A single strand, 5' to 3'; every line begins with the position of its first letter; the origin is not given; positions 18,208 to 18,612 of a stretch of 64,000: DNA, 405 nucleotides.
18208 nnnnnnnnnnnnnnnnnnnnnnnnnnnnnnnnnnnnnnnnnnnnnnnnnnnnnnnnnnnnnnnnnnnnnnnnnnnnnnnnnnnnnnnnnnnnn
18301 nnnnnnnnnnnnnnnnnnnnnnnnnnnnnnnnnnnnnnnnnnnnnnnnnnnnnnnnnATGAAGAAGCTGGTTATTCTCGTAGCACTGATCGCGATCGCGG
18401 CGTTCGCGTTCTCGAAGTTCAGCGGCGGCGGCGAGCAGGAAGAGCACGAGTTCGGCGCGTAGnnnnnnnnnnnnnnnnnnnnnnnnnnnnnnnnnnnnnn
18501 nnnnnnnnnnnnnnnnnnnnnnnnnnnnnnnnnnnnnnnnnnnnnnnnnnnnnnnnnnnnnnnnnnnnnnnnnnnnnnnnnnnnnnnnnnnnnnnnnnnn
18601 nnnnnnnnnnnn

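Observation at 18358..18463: Small 34-aa ORF with a strong RBS sandwiched between tldD and pmbA (tldE).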

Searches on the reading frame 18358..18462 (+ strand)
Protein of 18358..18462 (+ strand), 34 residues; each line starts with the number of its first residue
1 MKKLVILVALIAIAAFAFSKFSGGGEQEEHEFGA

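Call 3: search_protein_families(library=pfam, proteins=[window:18358-18462:+], max_evalue=0.01)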
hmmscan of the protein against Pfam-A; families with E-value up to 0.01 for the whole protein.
window:18358-18462:+ (34 aa): 0 families

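Call 10: search_protein_families(library=ncbifam, proteins=[window:18358-18459:+], max_evalue=1)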
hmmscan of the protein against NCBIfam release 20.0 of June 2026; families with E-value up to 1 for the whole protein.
seq(34 aa): 3 families
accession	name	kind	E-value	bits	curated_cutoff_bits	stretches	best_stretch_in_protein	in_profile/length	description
NF040843.1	SE2200_fam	equivalog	0.0029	17.7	30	1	1-20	1-20/33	SE2200 family small protein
NF038356.1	actino_DLW39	hypoth_equivalog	0.0092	15.8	24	1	2-26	1-25/38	DLW-39 family protein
NF050142.1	PG1828_fam_lipo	equivalog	0.077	13.7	50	1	1-17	1-17/59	PG1828 family lipoprotein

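Call 20: find_related_loci(query=A1, collection=metagenome_contigs, flank=4000)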
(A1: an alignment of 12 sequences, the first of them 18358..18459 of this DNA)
Query A1 (34 aa) in metagenome_contigs; peptide patterns used: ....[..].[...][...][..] (x = any residue, [..] = any of these).
600 stretches matched a pattern (row limit reached: there are more); 1 encode a relative of the query (tblastn E <= 1e-3); 1 distinct loci.
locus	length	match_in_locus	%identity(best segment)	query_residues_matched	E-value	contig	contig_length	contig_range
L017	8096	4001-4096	47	1-34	4e-8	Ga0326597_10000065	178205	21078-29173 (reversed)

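Call 25: search_protein_families(library=ncbifam, alignment_id=A1, max_evalue=1)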
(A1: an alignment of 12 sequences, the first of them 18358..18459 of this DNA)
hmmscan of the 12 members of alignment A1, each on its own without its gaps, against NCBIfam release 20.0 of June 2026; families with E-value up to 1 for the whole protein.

A. member 1, window:18358-18459:+ (34 aa): 3 families
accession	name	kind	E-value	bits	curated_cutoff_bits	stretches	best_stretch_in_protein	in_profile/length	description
NF040843.1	SE2200_fam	equivalog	0.0029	17.7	30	1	1-20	1-20/33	SE2200 family small protein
NF038356.1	actino_DLW39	hypoth_equivalog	0.0092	15.8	24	1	2-26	1-25/38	DLW-39 family protein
NF050142.1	PG1828_fam_lipo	equivalog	0.077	13.7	50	1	1-17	1-17/59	PG1828 family lipoprotein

B. families by the number of members that match (of 12 scanned): 15 families
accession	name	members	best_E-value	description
NF040843.1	SE2200_fam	12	6.3e-05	SE2200 family small protein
NF038356.1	actino_DLW39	11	4.1e-05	DLW-39 family protein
NF050142.1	PG1828_fam_lipo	6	0.048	PG1828 family lipoprotein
NF041023.1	PP0621_fam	4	0.099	PP0621 family protein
TIGR04429.1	Phr_nterm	3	0.011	Phr family secreted Rap phosphatase inhibitor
NF053838.1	hit_Bd0108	3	0.12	predatory lifecycle switch protein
NF045849.1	ICE_MMCAP2_0565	2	0.0074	Mbov_0395 family pilin-like conjugal transfer protein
NF033603.1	mini-MOMP_1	2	0.092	mini-MOMP protein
NF033233.1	twin_helix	1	0.0069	twin transmembrane helix small protein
NF033802.1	AimP_fam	1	0.0082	lysogeny pheromone AimP family peptide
NF049910.1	FomA_fam_porin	1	0.082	FomA family porin-like outer membrane protein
TIGR03500.1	FliO_TIGR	1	0.11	flagellar biosynthetic protein FliO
NF007675.0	PRK10350.1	1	0.16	DUF2756 family protein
TIGR02532.1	IV_pilin_GFxxxE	1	0.38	prepilin-type N-terminal cleavage/methylation domain-containing protein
TIGR03024.1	arch_PEF_CTERM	1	0.44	PEF-CTERM sorting domain-containing protein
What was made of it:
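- Closest known: DLW-39 family protein. Same: 11 of 12 family members give sub-threshold hits to the model (call 25).
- Closest known: SE2200 family small protein. Same: All 12 members give weak hits over residues 1-20 (call 25).
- There are weak sub-threshold NCBIfam hits to Phr_nterm and AimP_fam for a few members (call 25).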

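Call 26: search_protein_families(library=pfam, alignment_id=A1, max_evalue=10)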
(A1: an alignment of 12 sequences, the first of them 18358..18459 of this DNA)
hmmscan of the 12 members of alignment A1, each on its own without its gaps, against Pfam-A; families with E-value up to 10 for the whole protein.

A. member 1, window:18358-18459:+ (34 aa): 0 families

B. families by the number of members that match (of 12 scanned): 10 families
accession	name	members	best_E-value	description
PF17505.7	DUF5437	4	0.052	Family of unknown function (DUF5437)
PF07280.16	Ac110_PIF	1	0.012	Per os infectivity factor AC110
PF20098.4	DUF6488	1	0.067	Family of unknown function (DUF6488)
PF03597.20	FixS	1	0.079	Cytochrome oxidase maturation protein cbb3-type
PF12669.12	FeoB_associated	1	0.12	FeoB-associated Cys-rich membrane protein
PF18422.6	TNFR_16_TM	1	0.16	Tumor necrosis factor receptor member 16 trans-membrane domain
PF20130.4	DUF6520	1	0.17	Family of unknown function (DUF6520)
PF19084.5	DUF5775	1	0.18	Family of unknown function (DUF5775)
PF17272.7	DUF5337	1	0.2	Family of unknown function (DUF5337)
PF07963.17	N_methyl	1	0.8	Prokaryotic N-terminal methylation motif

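Call 27: search_protein_representatives(protein=window:18358-18459:+)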
Query: 34 residues. Proteins with E-value up to 0.001 (for the whole library): 6; up to 1e-10: 0; up to 1e-30: 0. The best 6 are listed.
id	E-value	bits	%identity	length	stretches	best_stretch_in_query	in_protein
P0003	3.8e-05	38.1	72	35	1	1-34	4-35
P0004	4.1e-05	38.0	70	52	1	1-34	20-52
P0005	6.0e-05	37.5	70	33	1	1-34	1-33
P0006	6.5e-05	37.4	72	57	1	1-34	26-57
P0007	1.6e-04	36.2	75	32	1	1-34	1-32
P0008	2.0e-04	35.9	68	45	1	1-33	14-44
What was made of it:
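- Tried and rejected: Representative search. phmmer against 1.84 billion representatives gave only 6 hits, all from the same family (call 27).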

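Call 31: find_homologous_proteins(query=A3, max_evalue=10)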
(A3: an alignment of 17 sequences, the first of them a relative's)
Query A3 (17 sequences) (57 aa, profile of the alignment): 123 proteins with E <= 10 among 8000 candidates; the best 120 are listed.
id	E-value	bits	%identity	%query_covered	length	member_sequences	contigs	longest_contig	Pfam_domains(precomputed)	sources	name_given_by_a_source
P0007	2.0e-16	77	56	56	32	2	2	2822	-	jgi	jgi:hypothetical protein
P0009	3.2e-16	76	66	56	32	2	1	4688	-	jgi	jgi:hypothetical protein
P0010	3.2e-16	76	66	56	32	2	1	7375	-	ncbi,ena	-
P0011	7.5e-16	75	59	56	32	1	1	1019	-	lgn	-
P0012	1.3e-15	74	75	56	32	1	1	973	-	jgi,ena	-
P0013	1.5e-15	74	66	56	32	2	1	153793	-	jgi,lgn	jgi:hypothetical protein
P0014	1.6e-15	74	66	56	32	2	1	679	-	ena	-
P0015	3.2e-15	73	57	74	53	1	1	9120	-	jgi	jgi:hypothetical protein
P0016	3.8e-15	73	56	56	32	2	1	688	-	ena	-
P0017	6.2e-15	72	66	56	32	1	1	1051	-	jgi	jgi:hypothetical protein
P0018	6.6e-15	72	66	56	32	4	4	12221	-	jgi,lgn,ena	-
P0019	6.6e-15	72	69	56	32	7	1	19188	-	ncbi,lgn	-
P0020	6.6e-15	72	66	56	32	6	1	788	-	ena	-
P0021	7.5e-15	72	66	56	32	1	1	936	-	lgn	-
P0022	7.8e-15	72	69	56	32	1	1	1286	-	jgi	jgi:hypothetical protein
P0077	3.9e-10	57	50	49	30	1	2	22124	-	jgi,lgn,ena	-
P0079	2.8e-9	54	44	47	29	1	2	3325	-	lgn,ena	-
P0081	7.8e-9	53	-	-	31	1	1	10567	-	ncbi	-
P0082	1.7e-8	52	-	-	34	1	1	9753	-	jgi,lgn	jgi:hypothetical protein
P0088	1.6e-7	49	53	53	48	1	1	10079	-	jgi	jgi:flagellar biogenesis protein FliO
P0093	5.5e-7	47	46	61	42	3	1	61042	-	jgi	-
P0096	3.8e-5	41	52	37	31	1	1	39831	-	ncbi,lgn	-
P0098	2.0e-4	39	-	-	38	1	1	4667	-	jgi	jgi:hypothetical protein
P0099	3.4e-4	38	68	44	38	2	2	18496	-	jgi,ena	-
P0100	5.4e-4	37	41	47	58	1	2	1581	-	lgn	-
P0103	8.3e-3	34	39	54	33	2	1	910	-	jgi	jgi:hypothetical protein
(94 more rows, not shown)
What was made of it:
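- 18358..18462 (+): Small ORF of 34 codons plus a TAG stop: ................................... Family of about 100 clusters: call 31.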

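Call 34: find_encoding_contigs(protein=P0093, flank=5000, max_places=2)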
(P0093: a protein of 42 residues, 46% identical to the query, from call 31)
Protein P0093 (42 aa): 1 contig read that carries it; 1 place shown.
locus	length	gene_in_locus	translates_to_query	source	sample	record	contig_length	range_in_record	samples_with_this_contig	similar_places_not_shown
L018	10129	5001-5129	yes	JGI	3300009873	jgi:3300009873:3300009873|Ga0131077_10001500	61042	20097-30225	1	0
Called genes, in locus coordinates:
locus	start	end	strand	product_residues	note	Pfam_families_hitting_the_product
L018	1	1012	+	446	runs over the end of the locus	PF00082:Peptidase_S8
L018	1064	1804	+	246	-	PF00300:His_Phos_1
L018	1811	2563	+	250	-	PF13489:Methyltransf_23, PF01209:Ubie_methyltran, PF07021:MetW (weak), PF13649:Methyltransf_25, PF13847:Methyltransf_31, PF08241:Methyltransf_11, PF08242:Methyltransf_12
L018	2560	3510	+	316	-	PF04655:APH_6_hur, PF01636:APH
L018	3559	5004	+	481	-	PF01523:PmbA_TldD_1st, PF19290:PmbA_TldD_2nd, PF19289:PmbA_TldD_3rd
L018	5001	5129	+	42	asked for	-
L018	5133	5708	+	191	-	PF01569:PAP2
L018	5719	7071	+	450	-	PF01523:PmbA_TldD_1st, PF19290:PmbA_TldD_2nd, PF19289:PmbA_TldD_3rd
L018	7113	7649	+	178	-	-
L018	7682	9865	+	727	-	PF07697:7TMR-HDED, PF07698:7TM-7TMR_HD, PF01966:HD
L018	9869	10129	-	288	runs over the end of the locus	PF13560:HTH_31, PF01381:HTH_3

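Call 35: find_encoding_contigs(protein=P0096, flank=5000, max_places=2)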
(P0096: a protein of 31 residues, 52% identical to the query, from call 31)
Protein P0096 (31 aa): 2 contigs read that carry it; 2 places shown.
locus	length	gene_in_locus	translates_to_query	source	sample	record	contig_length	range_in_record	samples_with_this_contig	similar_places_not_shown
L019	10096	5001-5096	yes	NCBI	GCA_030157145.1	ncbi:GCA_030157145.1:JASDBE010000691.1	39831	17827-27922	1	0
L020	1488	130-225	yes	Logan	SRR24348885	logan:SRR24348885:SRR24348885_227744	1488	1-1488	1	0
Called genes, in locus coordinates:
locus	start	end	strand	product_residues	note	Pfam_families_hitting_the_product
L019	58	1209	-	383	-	PF00108:Thiolase_N, PF02803:Thiolase_C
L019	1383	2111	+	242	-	PF00300:His_Phos_1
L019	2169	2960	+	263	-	PF13489:Methyltransf_23, PF01209:Ubie_methyltran, PF07021:MetW (faint), PF08241:Methyltransf_11, PF08242:Methyltransf_12, PF13649:Methyltransf_25, PF13847:Methyltransf_31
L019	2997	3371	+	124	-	PF08818:DUF1801 (weak), PF04237:YjbR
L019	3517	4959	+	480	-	PF01523:PmbA_TldD_1st, PF19290:PmbA_TldD_2nd, PF19289:PmbA_TldD_3rd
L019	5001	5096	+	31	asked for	-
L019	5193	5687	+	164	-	PF14378:PAP2_3 (faint), PF01569:PAP2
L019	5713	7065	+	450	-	PF01523:PmbA_TldD_1st, PF19290:PmbA_TldD_2nd, PF19289:PmbA_TldD_3rd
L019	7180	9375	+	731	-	PF07697:7TMR-HDED, PF07698:7TM-7TMR_HD, PF01966:HD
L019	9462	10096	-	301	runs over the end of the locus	PF01936:NYN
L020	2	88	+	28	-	?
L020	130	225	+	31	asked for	-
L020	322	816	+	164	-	PF14378:PAP2_3 (faint), PF01569:PAP2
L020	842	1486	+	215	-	?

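Call 36: find_encoding_contigs(protein=P0081, flank=5000, max_places=2)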
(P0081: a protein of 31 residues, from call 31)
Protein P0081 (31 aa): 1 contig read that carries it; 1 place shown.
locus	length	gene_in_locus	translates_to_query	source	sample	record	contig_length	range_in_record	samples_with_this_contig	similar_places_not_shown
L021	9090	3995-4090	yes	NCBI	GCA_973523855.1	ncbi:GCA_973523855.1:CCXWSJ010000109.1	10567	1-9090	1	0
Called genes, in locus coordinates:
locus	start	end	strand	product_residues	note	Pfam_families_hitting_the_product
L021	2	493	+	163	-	?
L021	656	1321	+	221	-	PF00300:His_Phos_1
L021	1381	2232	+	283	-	PF13489:Methyltransf_23, PF01209:Ubie_methyltran (weak), PF08241:Methyltransf_11, PF08242:Methyltransf_12, PF13649:Methyltransf_25, PF13847:Methyltransf_31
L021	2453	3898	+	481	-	PF01523:PmbA_TldD_1st, PF19290:PmbA_TldD_2nd, PF19289:PmbA_TldD_3rd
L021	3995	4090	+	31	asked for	-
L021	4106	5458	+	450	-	PF01523:PmbA_TldD_1st, PF19290:PmbA_TldD_2nd, PF19289:PmbA_TldD_3rd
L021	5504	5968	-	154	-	PF12867:DinB_2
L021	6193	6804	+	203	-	-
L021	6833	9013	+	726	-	PF07697:7TMR-HDED, PF07698:7TM-7TMR_HD, PF01966:HD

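Call 37: find_encoding_contigs(protein=P0099, flank=5000, max_places=2)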
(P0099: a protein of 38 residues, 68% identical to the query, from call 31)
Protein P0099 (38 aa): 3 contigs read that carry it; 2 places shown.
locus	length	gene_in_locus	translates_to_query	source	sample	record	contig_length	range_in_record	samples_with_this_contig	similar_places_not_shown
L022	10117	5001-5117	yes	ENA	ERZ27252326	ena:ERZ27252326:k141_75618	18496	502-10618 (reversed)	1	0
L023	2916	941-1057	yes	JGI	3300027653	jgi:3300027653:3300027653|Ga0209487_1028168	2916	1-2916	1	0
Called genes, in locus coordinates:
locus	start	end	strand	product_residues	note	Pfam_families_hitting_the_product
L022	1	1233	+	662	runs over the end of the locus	PF02518:HATPase_c, PF00204:DNA_gyraseB, PF01751:Toprim, PF00986:DNA_gyraseB_C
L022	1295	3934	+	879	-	PF00521:DNA_topoisoIV, PF03989:DNA_gyraseA_C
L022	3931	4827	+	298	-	PF12089:DUF3566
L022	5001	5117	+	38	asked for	-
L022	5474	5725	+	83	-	PF09720:Unstab_antitox (weak)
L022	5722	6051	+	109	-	PF05016:ParE_toxin (faint)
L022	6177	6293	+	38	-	-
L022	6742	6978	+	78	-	-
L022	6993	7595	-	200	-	PF03413:PepSY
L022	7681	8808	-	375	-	PF00933:Glyco_hydro_3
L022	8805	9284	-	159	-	PF00383:dCMP_cyt_deam_1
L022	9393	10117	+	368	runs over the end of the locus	PF00657:Lipase_GDSL (weak), PF13472:Lipase_GDSL_2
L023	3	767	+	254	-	?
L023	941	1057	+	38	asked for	-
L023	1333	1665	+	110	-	PF09720:Unstab_antitox (weak)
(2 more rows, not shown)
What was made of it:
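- On DLW-39 family (NF038356): P0099 context: call 37.
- Closest known: DLW-39 family protein. Different: DLW-39 lies after gyrB-gyrA-DUF3566 (call 37), whereas this family lies between tldD and pmbA.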

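Call 38: find_encoding_contigs(protein=P0098, flank=5000, max_places=2)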
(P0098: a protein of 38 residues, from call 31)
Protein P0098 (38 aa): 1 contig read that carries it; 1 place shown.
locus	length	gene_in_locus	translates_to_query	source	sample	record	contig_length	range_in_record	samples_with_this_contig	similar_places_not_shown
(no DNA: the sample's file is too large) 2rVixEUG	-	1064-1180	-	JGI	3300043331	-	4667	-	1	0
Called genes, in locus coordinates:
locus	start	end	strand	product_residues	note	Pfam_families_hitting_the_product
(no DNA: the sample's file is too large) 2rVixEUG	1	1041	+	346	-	?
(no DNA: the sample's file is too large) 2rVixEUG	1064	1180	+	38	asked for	-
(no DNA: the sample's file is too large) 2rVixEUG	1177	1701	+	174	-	PF08020:DUF1706, PF11716:MDMPI_N, PF12867:DinB_2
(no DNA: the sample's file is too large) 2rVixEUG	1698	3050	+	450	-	PF01523:PmbA_TldD_1st, PF19290:PmbA_TldD_2nd, PF19289:PmbA_TldD_3rd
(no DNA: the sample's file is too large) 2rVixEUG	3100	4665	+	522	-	?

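Call 39: find_encoding_contigs(protein=P0100, flank=5000, max_places=2)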
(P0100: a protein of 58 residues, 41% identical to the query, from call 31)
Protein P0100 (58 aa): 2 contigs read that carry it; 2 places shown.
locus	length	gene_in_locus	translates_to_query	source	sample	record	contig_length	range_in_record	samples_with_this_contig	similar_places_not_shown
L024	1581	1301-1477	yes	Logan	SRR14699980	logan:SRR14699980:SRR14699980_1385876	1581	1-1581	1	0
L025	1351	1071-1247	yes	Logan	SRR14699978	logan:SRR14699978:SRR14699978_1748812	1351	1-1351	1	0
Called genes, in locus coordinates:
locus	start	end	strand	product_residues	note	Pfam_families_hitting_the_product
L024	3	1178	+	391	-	?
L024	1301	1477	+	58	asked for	-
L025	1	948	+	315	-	?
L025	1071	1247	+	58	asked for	-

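Call 40: find_encoding_contigs(protein=P0077, flank=4000, max_places=2)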
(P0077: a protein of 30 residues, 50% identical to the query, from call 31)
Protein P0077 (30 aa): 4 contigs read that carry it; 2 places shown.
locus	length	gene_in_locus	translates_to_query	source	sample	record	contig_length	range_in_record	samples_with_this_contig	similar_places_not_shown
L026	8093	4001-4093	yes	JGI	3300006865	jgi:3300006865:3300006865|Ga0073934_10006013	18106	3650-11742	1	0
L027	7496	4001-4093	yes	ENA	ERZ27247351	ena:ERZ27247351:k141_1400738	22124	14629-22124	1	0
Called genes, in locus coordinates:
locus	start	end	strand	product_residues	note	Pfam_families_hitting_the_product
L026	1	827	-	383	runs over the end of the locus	PF00108:Thiolase_N, PF02803:Thiolase_C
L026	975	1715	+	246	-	PF00300:His_Phos_1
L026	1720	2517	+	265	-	PF13489:Methyltransf_23, PF01209:Ubie_methyltran, PF07021:MetW (weak), PF13847:Methyltransf_31, PF24675:NpmA (faint), PF08241:Methyltransf_11, PF08242:Methyltransf_12, PF13649:Methyltransf_25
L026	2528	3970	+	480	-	PF01523:PmbA_TldD_1st, PF19290:PmbA_TldD_2nd, PF19289:PmbA_TldD_3rd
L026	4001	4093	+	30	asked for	-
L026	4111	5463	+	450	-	PF01523:PmbA_TldD_1st, PF19290:PmbA_TldD_2nd, PF19289:PmbA_TldD_3rd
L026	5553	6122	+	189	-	-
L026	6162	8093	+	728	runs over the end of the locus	PF07697:7TMR-HDED, PF07698:7TM-7TMR_HD, PF01966:HD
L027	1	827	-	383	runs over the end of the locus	PF00108:Thiolase_N, PF02803:Thiolase_C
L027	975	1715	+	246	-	PF00300:His_Phos_1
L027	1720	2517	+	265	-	PF13489:Methyltransf_23, PF01209:Ubie_methyltran, PF07021:MetW (weak), PF13847:Methyltransf_31, PF08241:Methyltransf_11, PF08242:Methyltransf_12, PF13649:Methyltransf_25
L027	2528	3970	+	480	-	PF01523:PmbA_TldD_1st, PF19290:PmbA_TldD_2nd, PF19289:PmbA_TldD_3rd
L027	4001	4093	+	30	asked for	-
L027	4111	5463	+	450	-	PF01523:PmbA_TldD_1st, PF19290:PmbA_TldD_2nd, PF19289:PmbA_TldD_3rd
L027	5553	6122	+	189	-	-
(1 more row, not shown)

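Call 41: find_encoding_contigs(protein=P0082, flank=4000, max_places=2)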
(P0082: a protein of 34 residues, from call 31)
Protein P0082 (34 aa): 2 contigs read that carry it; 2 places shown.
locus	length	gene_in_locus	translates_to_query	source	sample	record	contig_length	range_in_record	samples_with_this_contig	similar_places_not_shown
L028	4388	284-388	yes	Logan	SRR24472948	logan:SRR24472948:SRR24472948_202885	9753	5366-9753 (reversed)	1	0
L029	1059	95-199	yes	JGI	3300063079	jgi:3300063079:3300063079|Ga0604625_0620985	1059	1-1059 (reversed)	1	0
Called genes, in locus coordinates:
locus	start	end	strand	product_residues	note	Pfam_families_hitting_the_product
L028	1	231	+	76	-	?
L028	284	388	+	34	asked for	-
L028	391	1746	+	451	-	PF01523:PmbA_TldD_1st, PF19290:PmbA_TldD_2nd, PF19289:PmbA_TldD_3rd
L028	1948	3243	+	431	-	PF07690:MFS_1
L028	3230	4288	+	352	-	-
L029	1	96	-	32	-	?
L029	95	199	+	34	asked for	-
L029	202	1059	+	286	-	?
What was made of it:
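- Gaps to the next gene are as short as 2-17 nt in relatives (calls 34, 36, 40, 41). It sits immediately upstream of pmbA or PAP2, sometimes 2-3 nt from the next start (L018, L028; calls 34, 41).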

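Call 42: find_encoding_contigs(protein=P0088, flank=4000, max_places=2)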
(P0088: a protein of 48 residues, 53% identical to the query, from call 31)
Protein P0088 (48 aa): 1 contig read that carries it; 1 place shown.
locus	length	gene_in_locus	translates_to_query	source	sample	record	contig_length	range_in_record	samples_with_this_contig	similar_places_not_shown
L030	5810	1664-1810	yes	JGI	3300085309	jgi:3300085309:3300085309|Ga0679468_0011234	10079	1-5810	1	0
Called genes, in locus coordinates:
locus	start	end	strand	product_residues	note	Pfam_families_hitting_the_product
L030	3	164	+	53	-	?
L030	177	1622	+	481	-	PF01523:PmbA_TldD_1st, PF19290:PmbA_TldD_2nd, PF19289:PmbA_TldD_3rd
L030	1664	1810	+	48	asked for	-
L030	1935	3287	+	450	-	PF01523:PmbA_TldD_1st, PF19290:PmbA_TldD_2nd, PF19289:PmbA_TldD_3rd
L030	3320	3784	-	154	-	PF12867:DinB_2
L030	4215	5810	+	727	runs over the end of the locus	PF07697:7TMR-HDED, PF07698:7TM-7TMR_HD, PF01966:HD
